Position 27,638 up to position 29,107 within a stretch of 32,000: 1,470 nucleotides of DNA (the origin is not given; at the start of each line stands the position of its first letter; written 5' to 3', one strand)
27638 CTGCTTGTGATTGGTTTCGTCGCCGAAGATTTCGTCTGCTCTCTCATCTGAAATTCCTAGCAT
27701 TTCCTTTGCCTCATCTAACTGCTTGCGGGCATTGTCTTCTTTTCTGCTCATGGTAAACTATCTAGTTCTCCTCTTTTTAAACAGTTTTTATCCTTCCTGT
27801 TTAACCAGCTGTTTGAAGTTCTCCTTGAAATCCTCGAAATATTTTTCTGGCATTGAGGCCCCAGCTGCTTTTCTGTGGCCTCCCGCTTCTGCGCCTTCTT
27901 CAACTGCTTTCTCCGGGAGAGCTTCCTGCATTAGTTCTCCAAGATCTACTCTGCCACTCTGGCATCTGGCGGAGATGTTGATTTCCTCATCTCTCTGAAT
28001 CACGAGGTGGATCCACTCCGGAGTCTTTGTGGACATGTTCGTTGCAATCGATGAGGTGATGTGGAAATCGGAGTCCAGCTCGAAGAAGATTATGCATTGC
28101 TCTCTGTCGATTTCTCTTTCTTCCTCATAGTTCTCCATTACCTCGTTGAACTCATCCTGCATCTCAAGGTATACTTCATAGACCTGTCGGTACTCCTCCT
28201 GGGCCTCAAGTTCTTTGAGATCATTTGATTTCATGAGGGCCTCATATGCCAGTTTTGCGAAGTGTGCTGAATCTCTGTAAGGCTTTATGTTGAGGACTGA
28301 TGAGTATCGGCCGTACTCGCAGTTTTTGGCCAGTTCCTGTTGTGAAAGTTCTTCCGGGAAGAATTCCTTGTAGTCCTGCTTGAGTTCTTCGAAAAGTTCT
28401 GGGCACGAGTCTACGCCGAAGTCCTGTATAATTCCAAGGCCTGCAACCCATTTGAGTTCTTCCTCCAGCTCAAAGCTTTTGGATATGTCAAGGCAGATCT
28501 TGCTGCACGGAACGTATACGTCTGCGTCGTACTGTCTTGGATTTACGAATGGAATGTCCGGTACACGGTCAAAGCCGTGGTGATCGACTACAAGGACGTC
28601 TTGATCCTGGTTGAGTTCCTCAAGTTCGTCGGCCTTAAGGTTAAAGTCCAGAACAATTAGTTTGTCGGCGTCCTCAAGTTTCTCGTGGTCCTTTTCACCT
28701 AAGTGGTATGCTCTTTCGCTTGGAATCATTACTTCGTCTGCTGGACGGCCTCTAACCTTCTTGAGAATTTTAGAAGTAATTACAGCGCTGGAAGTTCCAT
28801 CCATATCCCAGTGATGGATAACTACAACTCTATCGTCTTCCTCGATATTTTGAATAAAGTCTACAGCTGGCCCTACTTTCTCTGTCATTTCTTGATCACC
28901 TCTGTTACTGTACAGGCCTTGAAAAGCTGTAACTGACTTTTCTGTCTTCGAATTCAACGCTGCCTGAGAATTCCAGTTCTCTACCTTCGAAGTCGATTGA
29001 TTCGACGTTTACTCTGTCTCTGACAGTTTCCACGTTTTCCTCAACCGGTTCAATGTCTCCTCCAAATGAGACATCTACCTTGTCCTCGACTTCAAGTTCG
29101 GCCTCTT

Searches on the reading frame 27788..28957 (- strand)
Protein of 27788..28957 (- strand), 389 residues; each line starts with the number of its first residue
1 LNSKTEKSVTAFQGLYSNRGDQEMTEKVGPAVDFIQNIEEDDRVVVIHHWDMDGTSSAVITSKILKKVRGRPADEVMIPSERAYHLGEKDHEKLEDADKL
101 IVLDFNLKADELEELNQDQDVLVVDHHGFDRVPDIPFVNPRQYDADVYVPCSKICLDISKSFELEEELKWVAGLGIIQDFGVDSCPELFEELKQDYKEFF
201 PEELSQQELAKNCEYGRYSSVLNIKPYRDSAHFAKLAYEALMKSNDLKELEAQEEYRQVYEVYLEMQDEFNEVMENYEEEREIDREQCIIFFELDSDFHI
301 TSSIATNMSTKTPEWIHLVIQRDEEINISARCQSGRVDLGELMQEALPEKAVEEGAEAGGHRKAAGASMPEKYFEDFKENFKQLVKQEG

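Call 11: search_protein_families(library=pfam, max_evalue=0.001, proteins=[window:27788-28957:-])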
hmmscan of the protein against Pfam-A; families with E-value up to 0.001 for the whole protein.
window:27788-28957:- (389 aa): 2 families
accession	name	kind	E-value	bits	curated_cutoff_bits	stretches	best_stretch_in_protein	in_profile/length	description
PF01368.27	DHH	-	1.2e-10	42.1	28.1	1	43-158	1-101/125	DHH family, N-terminal domain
PF02272.25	DHHA1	-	4.1e-09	37.3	25.9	1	294-386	11-101/102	DHHA1 domain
